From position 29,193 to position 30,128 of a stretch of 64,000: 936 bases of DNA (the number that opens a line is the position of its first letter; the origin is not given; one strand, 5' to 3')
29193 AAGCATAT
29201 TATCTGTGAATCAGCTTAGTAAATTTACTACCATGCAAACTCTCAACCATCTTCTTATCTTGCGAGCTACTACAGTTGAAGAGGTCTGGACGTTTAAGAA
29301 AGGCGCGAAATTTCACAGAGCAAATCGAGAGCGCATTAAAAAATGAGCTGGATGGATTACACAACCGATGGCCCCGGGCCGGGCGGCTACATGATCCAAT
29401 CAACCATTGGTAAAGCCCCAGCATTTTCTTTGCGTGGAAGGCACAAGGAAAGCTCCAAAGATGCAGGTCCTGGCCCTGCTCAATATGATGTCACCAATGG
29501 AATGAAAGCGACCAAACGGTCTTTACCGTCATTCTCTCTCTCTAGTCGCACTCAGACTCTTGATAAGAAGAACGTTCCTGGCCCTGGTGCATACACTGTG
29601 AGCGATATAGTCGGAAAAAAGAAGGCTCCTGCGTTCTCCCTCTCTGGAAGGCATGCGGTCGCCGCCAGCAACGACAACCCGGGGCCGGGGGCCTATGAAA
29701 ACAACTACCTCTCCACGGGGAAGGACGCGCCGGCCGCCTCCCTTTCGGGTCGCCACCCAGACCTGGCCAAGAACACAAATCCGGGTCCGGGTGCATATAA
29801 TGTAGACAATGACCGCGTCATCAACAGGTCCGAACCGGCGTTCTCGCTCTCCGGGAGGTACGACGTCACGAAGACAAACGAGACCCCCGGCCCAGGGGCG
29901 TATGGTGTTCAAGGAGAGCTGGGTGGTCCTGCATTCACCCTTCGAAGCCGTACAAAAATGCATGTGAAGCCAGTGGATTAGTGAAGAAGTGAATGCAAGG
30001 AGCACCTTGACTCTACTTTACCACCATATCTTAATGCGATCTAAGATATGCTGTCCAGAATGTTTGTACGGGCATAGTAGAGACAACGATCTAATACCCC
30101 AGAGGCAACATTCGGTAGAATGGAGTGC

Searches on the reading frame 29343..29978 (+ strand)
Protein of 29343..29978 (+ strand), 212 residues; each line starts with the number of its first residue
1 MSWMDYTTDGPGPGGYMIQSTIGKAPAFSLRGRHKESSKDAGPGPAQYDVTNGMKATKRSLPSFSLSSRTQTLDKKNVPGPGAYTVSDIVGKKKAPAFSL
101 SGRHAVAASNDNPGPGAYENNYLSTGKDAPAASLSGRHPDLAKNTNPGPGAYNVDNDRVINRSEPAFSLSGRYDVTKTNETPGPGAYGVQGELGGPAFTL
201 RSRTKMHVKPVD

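Call 86: search_protein_families(library=pfam, proteins=[window:29343-29978:+], max_evalue=0.01)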
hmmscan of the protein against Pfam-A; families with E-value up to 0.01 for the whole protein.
window:29343-29978:+ (212 aa): 2 families
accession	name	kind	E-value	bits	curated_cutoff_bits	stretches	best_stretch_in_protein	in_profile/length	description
PF07004.17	SHIPPO-rpt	-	1.1e-34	117.4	20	4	146-172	1-29/33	Sperm-tail PG-rich repeat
PF14382.12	ECR1_N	-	0.00029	21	27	0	74-92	11-34/38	Exosome complex exonuclease RRP4 N-terminal region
